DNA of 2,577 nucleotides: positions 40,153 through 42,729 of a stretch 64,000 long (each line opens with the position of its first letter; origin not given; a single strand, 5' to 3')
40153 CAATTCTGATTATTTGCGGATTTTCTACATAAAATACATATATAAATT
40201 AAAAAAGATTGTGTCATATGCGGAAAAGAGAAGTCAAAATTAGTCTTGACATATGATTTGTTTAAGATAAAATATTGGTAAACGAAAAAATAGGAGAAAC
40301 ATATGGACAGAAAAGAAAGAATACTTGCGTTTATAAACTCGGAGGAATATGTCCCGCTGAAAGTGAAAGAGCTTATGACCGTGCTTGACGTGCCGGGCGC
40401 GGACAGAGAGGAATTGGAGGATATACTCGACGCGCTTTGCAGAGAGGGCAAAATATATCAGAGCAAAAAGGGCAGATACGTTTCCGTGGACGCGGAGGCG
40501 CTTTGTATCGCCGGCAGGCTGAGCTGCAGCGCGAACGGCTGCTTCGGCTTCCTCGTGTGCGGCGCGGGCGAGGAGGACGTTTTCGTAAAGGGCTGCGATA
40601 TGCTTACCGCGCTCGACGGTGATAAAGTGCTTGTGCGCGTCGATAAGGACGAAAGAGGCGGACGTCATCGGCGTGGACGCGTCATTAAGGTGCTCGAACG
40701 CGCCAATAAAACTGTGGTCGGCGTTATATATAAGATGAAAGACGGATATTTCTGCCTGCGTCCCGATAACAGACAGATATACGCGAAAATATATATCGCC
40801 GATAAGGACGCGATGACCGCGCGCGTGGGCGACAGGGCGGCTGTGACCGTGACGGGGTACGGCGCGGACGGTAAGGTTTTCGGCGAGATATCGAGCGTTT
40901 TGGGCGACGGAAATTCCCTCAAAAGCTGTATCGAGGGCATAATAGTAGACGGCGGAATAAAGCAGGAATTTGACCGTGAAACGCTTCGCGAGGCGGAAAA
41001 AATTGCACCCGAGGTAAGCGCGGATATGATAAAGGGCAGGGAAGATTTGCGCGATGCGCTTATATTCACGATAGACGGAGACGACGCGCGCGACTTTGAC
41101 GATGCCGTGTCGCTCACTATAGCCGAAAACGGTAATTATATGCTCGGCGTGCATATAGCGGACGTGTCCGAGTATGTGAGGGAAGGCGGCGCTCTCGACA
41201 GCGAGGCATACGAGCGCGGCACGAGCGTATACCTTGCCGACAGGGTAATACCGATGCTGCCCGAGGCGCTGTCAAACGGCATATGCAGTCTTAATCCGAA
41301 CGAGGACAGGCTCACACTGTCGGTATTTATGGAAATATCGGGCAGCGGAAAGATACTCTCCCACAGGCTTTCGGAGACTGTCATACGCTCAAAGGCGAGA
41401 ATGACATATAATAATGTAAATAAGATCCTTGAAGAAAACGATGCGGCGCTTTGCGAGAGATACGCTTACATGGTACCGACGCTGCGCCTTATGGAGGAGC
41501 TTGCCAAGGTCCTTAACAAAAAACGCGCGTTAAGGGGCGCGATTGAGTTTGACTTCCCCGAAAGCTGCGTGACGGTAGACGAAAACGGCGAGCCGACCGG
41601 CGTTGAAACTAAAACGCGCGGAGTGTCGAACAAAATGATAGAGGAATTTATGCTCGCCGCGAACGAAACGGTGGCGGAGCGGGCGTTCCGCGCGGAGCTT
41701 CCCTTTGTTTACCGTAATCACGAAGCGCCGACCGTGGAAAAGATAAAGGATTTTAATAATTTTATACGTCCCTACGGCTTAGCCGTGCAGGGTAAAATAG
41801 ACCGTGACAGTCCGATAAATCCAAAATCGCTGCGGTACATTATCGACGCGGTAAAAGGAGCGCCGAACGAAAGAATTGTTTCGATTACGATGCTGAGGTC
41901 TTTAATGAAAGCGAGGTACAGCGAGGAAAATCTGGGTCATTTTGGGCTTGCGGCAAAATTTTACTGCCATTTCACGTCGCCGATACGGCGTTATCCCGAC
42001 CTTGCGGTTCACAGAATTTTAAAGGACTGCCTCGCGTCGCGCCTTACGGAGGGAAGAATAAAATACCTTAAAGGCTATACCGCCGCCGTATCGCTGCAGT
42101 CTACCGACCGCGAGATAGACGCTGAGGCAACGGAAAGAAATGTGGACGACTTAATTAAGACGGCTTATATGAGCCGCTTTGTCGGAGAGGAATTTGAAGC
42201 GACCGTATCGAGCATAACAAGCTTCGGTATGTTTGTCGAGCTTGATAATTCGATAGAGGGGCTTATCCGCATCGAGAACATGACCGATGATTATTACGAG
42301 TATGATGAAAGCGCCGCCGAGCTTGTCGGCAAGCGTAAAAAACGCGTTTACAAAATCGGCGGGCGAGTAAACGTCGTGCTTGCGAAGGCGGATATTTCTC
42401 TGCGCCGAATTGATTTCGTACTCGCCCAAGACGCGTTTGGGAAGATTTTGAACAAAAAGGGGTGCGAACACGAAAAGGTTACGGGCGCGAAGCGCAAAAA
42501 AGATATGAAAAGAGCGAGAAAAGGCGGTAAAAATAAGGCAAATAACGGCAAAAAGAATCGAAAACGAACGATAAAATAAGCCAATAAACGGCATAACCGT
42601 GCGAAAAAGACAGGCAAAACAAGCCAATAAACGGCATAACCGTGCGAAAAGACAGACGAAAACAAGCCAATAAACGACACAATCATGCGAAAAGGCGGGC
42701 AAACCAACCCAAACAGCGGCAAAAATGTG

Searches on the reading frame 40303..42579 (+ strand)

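Call 12: search_protein_families(library=pfam, proteins=[window:40303-42579:+], max_evalue=0.001)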
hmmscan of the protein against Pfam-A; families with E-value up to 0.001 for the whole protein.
window:40303-42579:+ (758 aa): 4 families
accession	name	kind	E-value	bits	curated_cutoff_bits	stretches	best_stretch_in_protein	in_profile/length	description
PF00773.25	RNB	-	2.1e-112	376.1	29.3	1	246-577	1-324/326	RNB domain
PF17876.7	CSD2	-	3.4e-16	59.5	26.2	1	153-223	3-73/74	Cold shock domain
PF08206.17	OB_RNB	-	1.1e-13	51.1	24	1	71-130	1-58/58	Ribonuclease B OB domain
PF00575.29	S1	-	9.7e-12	45.5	22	1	626-705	3-71/74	S1 RNA binding domain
